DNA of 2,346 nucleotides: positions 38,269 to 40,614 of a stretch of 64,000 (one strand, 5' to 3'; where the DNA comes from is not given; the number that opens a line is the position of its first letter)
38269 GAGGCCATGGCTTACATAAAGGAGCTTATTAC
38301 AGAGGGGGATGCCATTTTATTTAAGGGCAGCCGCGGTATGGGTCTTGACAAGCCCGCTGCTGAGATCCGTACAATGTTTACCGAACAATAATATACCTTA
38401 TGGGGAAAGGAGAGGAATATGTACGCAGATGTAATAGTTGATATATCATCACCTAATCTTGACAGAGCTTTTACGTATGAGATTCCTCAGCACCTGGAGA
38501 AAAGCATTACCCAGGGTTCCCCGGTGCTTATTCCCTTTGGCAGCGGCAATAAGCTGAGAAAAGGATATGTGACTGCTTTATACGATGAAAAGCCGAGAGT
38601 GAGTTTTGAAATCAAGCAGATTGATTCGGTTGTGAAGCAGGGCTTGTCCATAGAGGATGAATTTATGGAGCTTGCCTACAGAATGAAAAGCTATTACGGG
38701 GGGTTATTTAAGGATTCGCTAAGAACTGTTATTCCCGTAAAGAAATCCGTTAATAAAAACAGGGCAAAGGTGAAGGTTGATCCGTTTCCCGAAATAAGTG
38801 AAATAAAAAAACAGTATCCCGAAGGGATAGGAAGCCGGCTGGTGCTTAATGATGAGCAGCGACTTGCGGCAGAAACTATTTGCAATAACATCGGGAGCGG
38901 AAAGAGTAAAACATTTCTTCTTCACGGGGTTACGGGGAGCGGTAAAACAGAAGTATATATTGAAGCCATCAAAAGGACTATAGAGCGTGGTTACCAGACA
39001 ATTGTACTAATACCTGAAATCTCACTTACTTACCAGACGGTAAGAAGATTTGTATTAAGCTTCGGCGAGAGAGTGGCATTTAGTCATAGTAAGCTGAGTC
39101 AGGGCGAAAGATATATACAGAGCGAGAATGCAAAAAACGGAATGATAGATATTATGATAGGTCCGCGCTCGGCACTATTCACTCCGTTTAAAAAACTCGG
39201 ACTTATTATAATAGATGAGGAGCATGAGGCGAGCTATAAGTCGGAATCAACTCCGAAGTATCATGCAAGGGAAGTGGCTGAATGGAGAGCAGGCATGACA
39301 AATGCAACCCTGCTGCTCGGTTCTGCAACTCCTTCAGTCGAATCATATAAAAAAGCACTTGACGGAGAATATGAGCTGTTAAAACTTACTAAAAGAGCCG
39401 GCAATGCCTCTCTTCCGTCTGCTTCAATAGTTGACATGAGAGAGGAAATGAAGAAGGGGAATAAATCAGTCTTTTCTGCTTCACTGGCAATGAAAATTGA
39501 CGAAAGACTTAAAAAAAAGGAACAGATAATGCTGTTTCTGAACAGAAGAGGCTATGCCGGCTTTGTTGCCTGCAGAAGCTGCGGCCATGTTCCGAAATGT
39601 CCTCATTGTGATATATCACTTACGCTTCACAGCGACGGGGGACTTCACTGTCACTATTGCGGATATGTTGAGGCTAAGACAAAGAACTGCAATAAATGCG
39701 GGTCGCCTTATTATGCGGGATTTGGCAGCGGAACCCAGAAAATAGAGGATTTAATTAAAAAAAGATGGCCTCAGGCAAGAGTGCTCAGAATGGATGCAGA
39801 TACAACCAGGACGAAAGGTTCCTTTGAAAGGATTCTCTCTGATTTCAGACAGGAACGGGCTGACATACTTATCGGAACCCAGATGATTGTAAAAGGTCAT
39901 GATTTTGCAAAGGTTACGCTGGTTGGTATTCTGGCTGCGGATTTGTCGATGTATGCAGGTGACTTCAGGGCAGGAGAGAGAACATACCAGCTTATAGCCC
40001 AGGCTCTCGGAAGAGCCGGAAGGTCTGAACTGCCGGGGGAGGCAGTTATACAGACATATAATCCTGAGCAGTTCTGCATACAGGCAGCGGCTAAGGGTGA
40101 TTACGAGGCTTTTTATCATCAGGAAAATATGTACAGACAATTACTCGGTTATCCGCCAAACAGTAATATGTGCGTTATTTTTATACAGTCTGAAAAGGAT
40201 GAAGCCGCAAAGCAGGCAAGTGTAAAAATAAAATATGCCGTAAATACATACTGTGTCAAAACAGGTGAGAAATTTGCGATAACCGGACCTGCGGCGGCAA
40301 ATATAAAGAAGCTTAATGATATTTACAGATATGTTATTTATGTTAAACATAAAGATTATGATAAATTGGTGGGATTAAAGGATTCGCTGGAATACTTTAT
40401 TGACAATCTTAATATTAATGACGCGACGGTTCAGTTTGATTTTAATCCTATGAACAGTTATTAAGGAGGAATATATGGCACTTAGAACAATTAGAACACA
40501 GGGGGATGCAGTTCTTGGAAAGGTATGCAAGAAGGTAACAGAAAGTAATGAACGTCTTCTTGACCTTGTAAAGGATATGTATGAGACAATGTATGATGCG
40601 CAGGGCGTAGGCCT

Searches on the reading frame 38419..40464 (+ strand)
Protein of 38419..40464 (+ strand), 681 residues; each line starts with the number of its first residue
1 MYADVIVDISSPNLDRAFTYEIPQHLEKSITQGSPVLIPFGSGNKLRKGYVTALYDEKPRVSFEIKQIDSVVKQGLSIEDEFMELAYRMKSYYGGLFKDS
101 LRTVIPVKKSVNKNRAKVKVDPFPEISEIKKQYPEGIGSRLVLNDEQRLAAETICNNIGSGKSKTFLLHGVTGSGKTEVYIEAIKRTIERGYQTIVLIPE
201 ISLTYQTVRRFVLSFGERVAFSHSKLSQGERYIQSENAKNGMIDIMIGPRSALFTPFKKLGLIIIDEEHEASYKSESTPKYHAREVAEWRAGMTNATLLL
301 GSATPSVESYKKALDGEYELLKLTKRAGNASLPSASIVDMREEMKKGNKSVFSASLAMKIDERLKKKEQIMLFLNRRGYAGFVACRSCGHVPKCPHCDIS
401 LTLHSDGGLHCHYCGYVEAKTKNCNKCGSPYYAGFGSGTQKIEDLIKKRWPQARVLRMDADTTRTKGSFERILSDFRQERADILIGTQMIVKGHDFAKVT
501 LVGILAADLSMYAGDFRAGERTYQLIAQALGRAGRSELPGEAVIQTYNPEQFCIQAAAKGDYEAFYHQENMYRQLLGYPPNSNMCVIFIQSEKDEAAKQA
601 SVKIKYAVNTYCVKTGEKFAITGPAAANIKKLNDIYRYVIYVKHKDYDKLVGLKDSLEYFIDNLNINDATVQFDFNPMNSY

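Call 72: search_protein_families(library=pfam, proteins=[window:38419-40464:+], max_evalue=0.00001)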
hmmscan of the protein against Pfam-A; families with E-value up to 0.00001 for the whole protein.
window:38419-40464:+ (681 aa): 6 families
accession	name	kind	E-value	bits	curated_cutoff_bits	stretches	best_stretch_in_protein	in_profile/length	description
PF00270.35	DEAD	-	6.1e-18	65.5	26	1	153-311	10-165/167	DEAD/DEAH box helicase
PF17764.6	PriA_3primeBD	-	1.3e-17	63.8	22.7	1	4-106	1-96/96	3'DNA-binding domain (3'BD)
PF04851.21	ResIII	-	1.5e-17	64.4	22.5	1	141-306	2-163/164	Type III restriction enzyme, res subunit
PF00271.37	Helicase_C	-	1.1e-10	42.2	23.5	1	439-536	25-109/110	Helicase conserved C-terminal domain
PF18074.6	PriA_C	-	1.3e-10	42.3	26.9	1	581-677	2-95/95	Primosomal protein N C-terminal domain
PF18319.7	Zn_ribbon_PriA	-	1.3e-07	31.9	26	1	394-418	1-26/27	PriA DNA helicase Cys-rich region (CRR) domain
